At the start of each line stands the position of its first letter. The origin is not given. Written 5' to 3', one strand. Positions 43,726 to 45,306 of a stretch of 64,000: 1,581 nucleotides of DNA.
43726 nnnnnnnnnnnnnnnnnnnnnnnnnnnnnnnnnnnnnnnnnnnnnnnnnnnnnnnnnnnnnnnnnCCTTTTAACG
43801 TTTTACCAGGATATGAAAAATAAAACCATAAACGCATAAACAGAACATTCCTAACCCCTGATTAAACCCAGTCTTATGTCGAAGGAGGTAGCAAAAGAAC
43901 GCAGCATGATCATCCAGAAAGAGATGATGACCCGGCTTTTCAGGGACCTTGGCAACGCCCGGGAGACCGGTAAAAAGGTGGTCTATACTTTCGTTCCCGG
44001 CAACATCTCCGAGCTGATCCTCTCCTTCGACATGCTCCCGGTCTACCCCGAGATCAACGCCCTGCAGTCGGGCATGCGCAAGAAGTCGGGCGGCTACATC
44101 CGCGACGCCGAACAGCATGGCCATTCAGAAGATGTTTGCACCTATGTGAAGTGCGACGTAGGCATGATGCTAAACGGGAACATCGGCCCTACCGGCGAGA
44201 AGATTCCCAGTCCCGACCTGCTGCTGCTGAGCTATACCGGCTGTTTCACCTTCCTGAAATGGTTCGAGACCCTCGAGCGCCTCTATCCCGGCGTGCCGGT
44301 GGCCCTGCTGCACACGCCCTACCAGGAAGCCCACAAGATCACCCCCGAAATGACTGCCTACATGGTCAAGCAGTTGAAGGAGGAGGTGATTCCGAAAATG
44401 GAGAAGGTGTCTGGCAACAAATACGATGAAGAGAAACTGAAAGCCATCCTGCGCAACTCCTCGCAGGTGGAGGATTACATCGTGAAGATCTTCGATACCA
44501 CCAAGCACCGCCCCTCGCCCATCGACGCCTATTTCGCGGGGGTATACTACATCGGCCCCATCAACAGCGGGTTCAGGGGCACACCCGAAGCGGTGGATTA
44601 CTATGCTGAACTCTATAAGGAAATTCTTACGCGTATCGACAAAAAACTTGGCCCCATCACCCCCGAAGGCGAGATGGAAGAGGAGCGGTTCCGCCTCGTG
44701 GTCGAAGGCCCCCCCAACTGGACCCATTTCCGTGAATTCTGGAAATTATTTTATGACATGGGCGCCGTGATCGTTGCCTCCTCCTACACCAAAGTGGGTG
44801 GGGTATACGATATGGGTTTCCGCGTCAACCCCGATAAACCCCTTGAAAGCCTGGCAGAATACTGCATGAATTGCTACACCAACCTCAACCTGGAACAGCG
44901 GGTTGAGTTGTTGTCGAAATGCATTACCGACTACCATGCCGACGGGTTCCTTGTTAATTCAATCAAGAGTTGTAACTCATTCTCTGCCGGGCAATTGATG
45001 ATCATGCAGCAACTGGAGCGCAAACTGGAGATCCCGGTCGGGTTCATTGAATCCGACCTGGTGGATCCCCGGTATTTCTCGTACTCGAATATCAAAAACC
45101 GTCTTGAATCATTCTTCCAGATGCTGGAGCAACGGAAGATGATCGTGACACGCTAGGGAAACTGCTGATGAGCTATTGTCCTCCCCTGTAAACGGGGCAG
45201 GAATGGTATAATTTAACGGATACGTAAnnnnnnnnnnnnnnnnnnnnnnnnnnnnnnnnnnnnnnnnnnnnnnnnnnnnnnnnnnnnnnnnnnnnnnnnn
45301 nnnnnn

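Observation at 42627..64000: Complete Thauera-type, ATP-dependent benzoyl-CoA degradation operon (15 co-oriented genes) in a T9SS-bearing, Bacteroidota-like genome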

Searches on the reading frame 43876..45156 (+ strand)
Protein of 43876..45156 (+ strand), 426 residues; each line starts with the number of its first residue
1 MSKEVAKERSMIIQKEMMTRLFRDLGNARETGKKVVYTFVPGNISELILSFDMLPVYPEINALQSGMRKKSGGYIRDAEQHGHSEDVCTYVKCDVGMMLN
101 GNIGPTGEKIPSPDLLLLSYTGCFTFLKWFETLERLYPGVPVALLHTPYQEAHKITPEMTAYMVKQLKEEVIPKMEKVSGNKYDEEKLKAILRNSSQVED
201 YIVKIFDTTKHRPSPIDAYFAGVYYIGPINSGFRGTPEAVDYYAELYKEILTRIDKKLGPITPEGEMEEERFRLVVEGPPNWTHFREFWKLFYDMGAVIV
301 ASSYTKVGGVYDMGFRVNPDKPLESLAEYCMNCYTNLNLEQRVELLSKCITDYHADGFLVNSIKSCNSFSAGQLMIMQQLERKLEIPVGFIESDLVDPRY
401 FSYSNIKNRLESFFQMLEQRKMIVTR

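Call 3: search_protein_families(library=ncbifam, proteins=[window:43876-45156:+], max_evalue=0.00001)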
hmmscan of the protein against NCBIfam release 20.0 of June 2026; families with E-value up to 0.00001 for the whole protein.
window:43876-45156:+ (426 aa): 4 families
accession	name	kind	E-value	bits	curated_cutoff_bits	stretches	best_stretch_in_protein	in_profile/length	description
TIGR02260.1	benz_CoA_red_B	equivalog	1.1e-191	637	486.55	1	4-417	1-413/413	benzoyl-CoA reductase subunit B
NF052455.1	HyiscapDhHadB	equivalog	1.8e-47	161.9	750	1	8-421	2-398/398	(R)-2-hydroxyisocaproyl-CoA dehydratase subunit alpha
TIGR03191.1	benz_CoA_bzdO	equivalog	1.2e-21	77.4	448.6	1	65-306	65-293/430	benzoyl-CoA reductase, bzd-type, subunit O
NF040772.1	double_cubane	equivalog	7.7e-20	71.2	350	1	18-417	5-372/372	double-cubane-cluster-containing anaerobic reductase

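Call 10: find_encoding_contigs(protein=window:43876-45156:+, flank=10000, max_places=8)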
Protein window:43876-45156:+ (426 aa): 19 contigs read that carry it; 8 places shown.
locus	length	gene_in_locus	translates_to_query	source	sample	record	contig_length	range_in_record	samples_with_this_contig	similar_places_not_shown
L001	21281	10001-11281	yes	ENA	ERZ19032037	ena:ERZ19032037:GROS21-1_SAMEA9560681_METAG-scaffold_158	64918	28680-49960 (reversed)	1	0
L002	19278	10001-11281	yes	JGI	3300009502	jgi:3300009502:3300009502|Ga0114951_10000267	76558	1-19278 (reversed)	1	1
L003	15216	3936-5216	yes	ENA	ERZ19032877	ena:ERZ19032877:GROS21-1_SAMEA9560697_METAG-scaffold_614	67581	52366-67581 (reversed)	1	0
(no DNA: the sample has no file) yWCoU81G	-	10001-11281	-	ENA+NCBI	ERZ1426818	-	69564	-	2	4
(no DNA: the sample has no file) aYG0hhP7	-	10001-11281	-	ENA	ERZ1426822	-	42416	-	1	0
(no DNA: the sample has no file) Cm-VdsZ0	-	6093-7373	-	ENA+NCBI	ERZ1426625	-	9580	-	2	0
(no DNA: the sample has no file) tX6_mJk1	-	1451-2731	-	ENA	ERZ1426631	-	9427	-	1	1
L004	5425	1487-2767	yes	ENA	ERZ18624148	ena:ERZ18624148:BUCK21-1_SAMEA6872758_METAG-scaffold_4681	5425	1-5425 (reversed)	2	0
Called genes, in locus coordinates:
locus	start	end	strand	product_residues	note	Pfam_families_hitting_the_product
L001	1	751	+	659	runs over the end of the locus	PF12969:DUF3857, PF01841:Transglut_core (faint), PF12970:DUF3858 (weak)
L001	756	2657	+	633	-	PF12969:DUF3857, PF01841:Transglut_core (weak)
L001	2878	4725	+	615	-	PF18962:Por_Secre_tail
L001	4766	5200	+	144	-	-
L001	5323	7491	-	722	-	PF03781:FGE-sulfatase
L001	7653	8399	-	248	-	PF28545:1TM_TonB_rel, PF03544:TonB_C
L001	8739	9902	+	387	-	PF06050:HGD-D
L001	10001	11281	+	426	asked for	PF06050:HGD-D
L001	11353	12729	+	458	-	PF01869:BcrAD_BadFG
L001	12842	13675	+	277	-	PF01869:BcrAD_BadFG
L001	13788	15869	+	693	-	PF02629:CoA_binding, PF13380:CoA_binding_2, PF13607:Succ_CoA_lig, PF19045:Ligase_CoA_2 (weak), PF13549:ATP-grasp_5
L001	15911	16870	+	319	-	PF02558:ApbA, PF02737:3HCDH_N (faint), PF03446:NAD_binding_2 (weak), PF03721:UDPG_MGDP_dh_N (weak), PF03807:F420_oxidored, PF08546:ApbA_C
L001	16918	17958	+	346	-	PF08240:ADH_N, PF01262:AlaDh_PNT_C (weak), PF00107:ADH_zinc_N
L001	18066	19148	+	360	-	PF00378:ECH_1, PF16113:ECH_2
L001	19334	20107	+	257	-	PF00378:ECH_1, PF16113:ECH_2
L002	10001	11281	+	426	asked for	PF06050:HGD-D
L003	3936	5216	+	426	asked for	PF06050:HGD-D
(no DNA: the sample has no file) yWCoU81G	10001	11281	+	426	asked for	PF06050:HGD-D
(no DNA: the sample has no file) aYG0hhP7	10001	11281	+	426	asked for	PF06050:HGD-D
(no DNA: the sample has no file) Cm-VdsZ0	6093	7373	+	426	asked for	PF06050:HGD-D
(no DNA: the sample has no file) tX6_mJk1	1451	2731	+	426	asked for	PF06050:HGD-D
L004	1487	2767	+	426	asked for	PF06050:HGD-D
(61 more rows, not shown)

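Call 11: find_related_loci(query=window:43876-45156:+, collection=genome_contigs, flank=10000)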
Query window:43876-45156:+ (426 aa) in genome_contigs; peptide patterns used: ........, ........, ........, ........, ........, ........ (x = any residue, [..] = any of these).
245 stretches matched a pattern; 186 encode a relative of the query (tblastn E <= 1e-3); the best 80 are kept; 80 distinct loci.
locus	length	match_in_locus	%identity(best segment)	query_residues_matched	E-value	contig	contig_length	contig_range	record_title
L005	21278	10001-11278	96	1-426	0e+0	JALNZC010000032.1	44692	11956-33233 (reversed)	MAG: Bacteroidales bacterium isolate SO_2017_GW1 bin 88 NODE_4020_length_44692_cov_1.296376_OW334_2017, whole genome sho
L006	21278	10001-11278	96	1-426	0e+0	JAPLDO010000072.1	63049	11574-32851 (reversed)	MAG: Bacteroidetes bacterium isolate LacPavin_0920_WC90_MAG_43_10 LacPavin_0920_WC90_scaffold_875447, whole genome shotg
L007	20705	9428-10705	95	1-426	0e+0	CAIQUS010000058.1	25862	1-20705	MAG: uncultured Bacteroidales bacterium isolate Loclat_bin-08999 genome assembly, contig: bin-08999:058/253, whole genom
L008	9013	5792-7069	95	1-426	0e+0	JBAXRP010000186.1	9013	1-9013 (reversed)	MAG: Bacteroidota bacterium isolate ELA586 MAG586_186, whole genome shotgun sequence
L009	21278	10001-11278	94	1-426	0e+0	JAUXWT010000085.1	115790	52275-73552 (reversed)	MAG: Bacteroidales bacterium isolate C15_metabat.bin.17 C15_k141_284016, whole genome shotgun sequence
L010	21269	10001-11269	95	1-423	0e+0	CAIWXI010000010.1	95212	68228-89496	MAG: uncultured Bacteroidales bacterium isolate Kiruna_bin-10044 genome assembly, contig: bin-10044:010/166, whole genom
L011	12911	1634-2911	94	1-426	0e+0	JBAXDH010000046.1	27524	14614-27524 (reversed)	MAG: bacterium isolate ELA214 MAG214_46, whole genome shotgun sequence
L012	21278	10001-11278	94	1-426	0e+0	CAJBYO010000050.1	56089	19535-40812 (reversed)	MAG: uncultured Bacteroidales bacterium isolate Loc080925-6m_bin-0522 genome assembly, contig: bin-0522:050/104, whole g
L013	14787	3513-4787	93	1-425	0e+0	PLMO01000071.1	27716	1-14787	MAG: Bacteroidales bacterium isolate fen_979 73.20120800_E2X.55_contig_24808, whole genome shotgun sequence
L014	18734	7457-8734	93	1-426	0e+0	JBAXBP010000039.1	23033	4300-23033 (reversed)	MAG: Bacteroidota bacterium isolate ELA170 MAG170_39, whole genome shotgun sequence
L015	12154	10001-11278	92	1-426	0e+0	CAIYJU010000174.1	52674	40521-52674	MAG: uncultured Bacteroidales bacterium isolate Ja1_bin-2221 genome assembly, contig: bin-2221:174/210, whole genome sho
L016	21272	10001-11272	92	1-424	0e+0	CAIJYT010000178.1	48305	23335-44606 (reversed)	MAG: uncultured Bacteroidales bacterium isolate KR_bin-2728 genome assembly, contig: bin-2728:178/289, whole genome shot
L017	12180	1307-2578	89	1-424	0e+0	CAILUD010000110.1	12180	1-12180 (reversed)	MAG: uncultured Bacteroidetes bacterium isolate Loclat_bin-05662 genome assembly, contig: bin-05662:110/233, whole genom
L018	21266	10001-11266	89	1-422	0e+0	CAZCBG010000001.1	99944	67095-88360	MAG TPA_asm: uncultured Bacteroides sp. isolate binchicken_co2_45 genome assembly, contig: NODE_81_length_99944_cov_16.4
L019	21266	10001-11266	89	1-422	0e+0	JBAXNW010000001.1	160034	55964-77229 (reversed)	MAG: Bacteroidota bacterium isolate ELA489 MAG489_1, whole genome shotgun sequence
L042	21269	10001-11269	80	1-423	0e+0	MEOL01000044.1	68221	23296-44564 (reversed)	MAG: Bacteroidetes bacterium GWF2_41_31 gwf2_scaffold_525, whole genome shotgun sequence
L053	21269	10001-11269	78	1-423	0e+0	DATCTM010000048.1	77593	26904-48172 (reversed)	MAG TPA_asm: Vicingaceae bacterium isolate SMAG_U7331 k141_31663, whole genome shotgun sequence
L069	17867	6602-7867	77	4-425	0e+0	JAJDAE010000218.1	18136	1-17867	MAG: candidate division KSB1 bacterium isolate OFTM177 OFTM177_217, whole genome shotgun sequence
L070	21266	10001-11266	78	2-423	0e+0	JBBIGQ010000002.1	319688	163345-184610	MAG: Sphingobacteriaceae bacterium isolate BQS170218_bin_95 NODE_15_length_319688_cov_12.0212, whole genome shotgun sequ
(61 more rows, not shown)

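Call 25: search_protein_families(library=pfam, proteins=[L053:13703-15448:+, L042:13607-15337:+], max_evalue=0.0001)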
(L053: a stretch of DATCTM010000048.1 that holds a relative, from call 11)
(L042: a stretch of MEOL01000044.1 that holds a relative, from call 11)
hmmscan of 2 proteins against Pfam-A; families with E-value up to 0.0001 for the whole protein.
L053:13703-15448:+ (581 aa): 2 families
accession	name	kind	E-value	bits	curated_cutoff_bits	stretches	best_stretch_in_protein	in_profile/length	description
PF00501.34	AMP-binding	-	1.3e-62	212.3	29.9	1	24-384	4-384/384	AMP-binding enzyme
PF23562.2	AMP-binding_C_3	-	1.8e-09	38.4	20.8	1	420-555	1-120/124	AMP-binding enzyme C-terminal domain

L042:13607-15337:+ (576 aa): 2 families
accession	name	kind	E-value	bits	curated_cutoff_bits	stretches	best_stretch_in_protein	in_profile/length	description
PF00501.34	AMP-binding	-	1.8e-60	205.2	29.9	1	35-385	13-384/384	AMP-binding enzyme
PF23562.2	AMP-binding_C_3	-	2.4e-08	34.8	20.8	1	421-559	1-122/124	AMP-binding enzyme C-terminal domain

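Call 26: search_protein_families(library=ncbifam, proteins=[L053:13703-15448:+, L042:13607-15337:+], max_evalue=1e-10)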
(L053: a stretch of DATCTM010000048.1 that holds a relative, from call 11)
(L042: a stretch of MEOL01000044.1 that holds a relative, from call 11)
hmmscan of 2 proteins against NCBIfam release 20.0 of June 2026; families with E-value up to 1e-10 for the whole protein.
L053:13703-15448:+ (581 aa): 80 families (the best 25 are shown)
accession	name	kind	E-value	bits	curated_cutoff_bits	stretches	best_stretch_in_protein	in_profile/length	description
NF004837.0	PRK06187.1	subfamily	1.9e-68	231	476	1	16-464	9-469/531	long-chain-fatty-acid--CoA ligase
NF005801.1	PRK07656.1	equivalog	6.7e-53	180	657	1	45-452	26-435/500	FadD3 family acyl-CoA ligase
NF009232.0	PRK12582.1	subfamily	1.4e-51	175.5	777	1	6-558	40-616/624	acyl-CoA synthetase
NF038343.1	ligase_FadD11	exception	8.8e-49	166.4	950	2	302-558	328-584/585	fatty acid--CoA ligase FadD11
NF005307.0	PRK06839.1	equivalog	2.2e-47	161.8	748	1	44-454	26-427/496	o-succinylbenzoate--CoA ligase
NF004114.0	PRK05605.1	equivalog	6.2e-47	160.2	766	1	169-464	211-516/575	long-chain-fatty-acid--CoA ligase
TIGR01923.1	menE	equivalog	1.7e-45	155.7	330.15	1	47-455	1-382/442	o-succinylbenzoate--CoA ligase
NF005702.0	PRK07514.1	subfamily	4.8e-44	150.6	558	1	45-452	29-432/506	malonyl-CoA synthase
NF006182.0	PRK08316.1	subfamily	1.5e-41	142.5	663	1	18-452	14-449/523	fatty acyl-CoA synthetase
NF002966.0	PRK03640.1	equivalog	3.1e-41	141.5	556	1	44-459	26-420/483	o-succinylbenzoate--CoA ligase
NF005676.0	PRK07470.1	equivalog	7.2e-40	137.1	774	1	12-452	17-461/544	acyl-CoA synthetase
NF006386.0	PRK08633.1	equivalog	3.2e-39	134.4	1221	1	172-443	775-1064/1147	acyl-[ACP]--phospholipid O-acyltransferase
NF006181.0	PRK08314.1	subfamily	1.9e-38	132.1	705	1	43-441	46-473/563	long-chain-fatty-acid--CoA ligase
NF052269.1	Staph_lig_FadD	equivalog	2.8e-38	131.5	650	1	47-454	29-426/499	long-chain-fatty-acid--CoA ligase FadD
NF009233.0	PRK12583.1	subfamily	2.1e-37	128.8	832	1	179-441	202-471/558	fatty acid CoA ligase family protein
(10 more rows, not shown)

L042:13607-15337:+ (576 aa): 67 families (the best 25 are shown)
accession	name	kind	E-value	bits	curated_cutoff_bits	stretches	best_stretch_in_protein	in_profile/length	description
NF004837.0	PRK06187.1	subfamily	1.1e-60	205.4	476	1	16-442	7-443/531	long-chain-fatty-acid--CoA ligase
NF038343.1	ligase_FadD11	exception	5.3e-52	177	950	2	302-559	327-583/585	fatty acid--CoA ligase FadD11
NF009232.0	PRK12582.1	subfamily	1.1e-48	166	777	1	5-560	37-616/624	acyl-CoA synthetase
NF005801.1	PRK07656.1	equivalog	6.1e-48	163.7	657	1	46-441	26-423/500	FadD3 family acyl-CoA ligase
NF005702.0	PRK07514.1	subfamily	9.4e-43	146.3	558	1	16-419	2-399/506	malonyl-CoA synthase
NF004114.0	PRK05605.1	equivalog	7.7e-42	143.4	766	1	153-438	192-486/575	long-chain-fatty-acid--CoA ligase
NF005676.0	PRK07470.1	equivalog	3.5e-41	141.4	774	1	14-442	17-450/544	acyl-CoA synthetase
TIGR01923.1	menE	equivalog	4.2e-39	134.6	330.15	1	49-442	2-369/442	o-succinylbenzoate--CoA ligase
NF052269.1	Staph_lig_FadD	equivalog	3e-38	131.4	650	1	51-441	32-413/499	long-chain-fatty-acid--CoA ligase FadD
NF005307.0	PRK06839.1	equivalog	6.2e-37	127.4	748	1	52-441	33-413/496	o-succinylbenzoate--CoA ligase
NF006386.0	PRK08633.1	equivalog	1.6e-35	122.2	1221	1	176-422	778-1043/1147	acyl-[ACP]--phospholipid O-acyltransferase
NF002966.0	PRK03640.1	equivalog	1.8e-35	122.5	556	1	47-443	28-404/483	o-succinylbenzoate--CoA ligase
NF005714.0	PRK07529.1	subfamily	2.6e-35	121.9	632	1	31-414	48-468/640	acyl-CoA synthetase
NF006181.0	PRK08314.1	subfamily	4.7e-35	120.9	705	1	174-442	198-473/563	long-chain-fatty-acid--CoA ligase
NF009233.0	PRK12583.1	subfamily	1.1e-34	119.8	832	1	184-442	205-471/558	fatty acid CoA ligase family protein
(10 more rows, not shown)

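Call 27: search_solved_structures(query=window:43876-45156:+, max_evalue=0.001)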
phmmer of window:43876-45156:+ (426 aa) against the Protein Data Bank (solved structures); distinct sequences matched with E-value up to 0.001: 5.
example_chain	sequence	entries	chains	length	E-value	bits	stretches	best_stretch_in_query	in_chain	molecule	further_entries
9g87_A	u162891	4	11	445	2e-55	191.4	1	20-421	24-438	3-methylbenzoyl-CoA reductase beta subunit MbdO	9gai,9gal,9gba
3o3m_A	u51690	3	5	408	1.1e-33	119.7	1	8-423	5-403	alpha subunit 2-hydroxyisocaproyl-CoA dehydratase | alpha-subunit 2-hydroxyisocaproyl-CoA dehydratase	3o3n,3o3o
8s02_A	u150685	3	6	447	2.1e-17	66.1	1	23-422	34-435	BzdO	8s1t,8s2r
7yyl_C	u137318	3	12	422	9.4e-07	31.1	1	164-417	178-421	Dehydratase family protein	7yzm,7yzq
6eno_A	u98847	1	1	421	1.6e-06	30.3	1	164-417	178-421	Dehydratase family protein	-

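Call 29: search_dna_similar(query=window:43876-45156:+, collection=plasmids, mode=protein, max_rows=30)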
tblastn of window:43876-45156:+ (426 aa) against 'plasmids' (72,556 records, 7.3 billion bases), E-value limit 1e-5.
Records with a match: 9; places in all: 11; records where one place covers at least 80% of the query: 9.
Best place of each record, by identity: <60% 9.
By first word of the organism name: Proteus 2; Sphingopyxis 2; Azoarcus 1; Fusobacterium 1; Rhodobacteraceae 1; Rhodococcus 1; Novosphingobium 1.
By predicted mobility (MOB-suite, as given by PLSDB): non-mobilizable 6; mobilizable 3.
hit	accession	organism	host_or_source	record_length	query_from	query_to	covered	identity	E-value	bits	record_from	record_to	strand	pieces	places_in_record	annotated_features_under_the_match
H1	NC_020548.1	Azoarcus sp. KH32C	-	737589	1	421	99%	24.0%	3e-35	145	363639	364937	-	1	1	2-hydroxyacyl-CoA dehydratase family protein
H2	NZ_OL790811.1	Proteus mirabilis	-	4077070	6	421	98%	24.1%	1e-24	114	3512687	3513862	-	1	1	none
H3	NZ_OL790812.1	Proteus mirabilis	-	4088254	6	421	98%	24.1%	1e-24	114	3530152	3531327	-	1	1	none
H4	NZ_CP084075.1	Fusobacterium vincentii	-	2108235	10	421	97%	24.3%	4e-27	121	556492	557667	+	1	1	none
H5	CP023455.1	Rhodobacteraceae bacterium QY30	whole organism,paddy soil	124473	3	422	99%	22.9%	3e-34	142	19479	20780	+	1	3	record has no annotation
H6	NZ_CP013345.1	Sphingopyxis macrogoltabida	whole organism,activated sludge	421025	15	421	96%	22.7%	1e-22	108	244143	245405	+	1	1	2-hydroxyacyl-CoA dehydratase family protein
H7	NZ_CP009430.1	Sphingopyxis macrogoltabida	soil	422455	15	421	96%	22.7%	1e-22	108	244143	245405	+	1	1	2-hydroxyacyl-CoA dehydratase family protein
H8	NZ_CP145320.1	Rhodococcus ruber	-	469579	10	422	97%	22.1%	9e-25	114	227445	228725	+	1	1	2-hydroxyacyl-CoA dehydratase family protein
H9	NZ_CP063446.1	Novosphingobium sp. ES2-1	mixed culture,activated sludge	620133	68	415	82%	22.7%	3e-8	64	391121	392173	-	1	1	2-hydroxyacyl-CoA dehydratase family protein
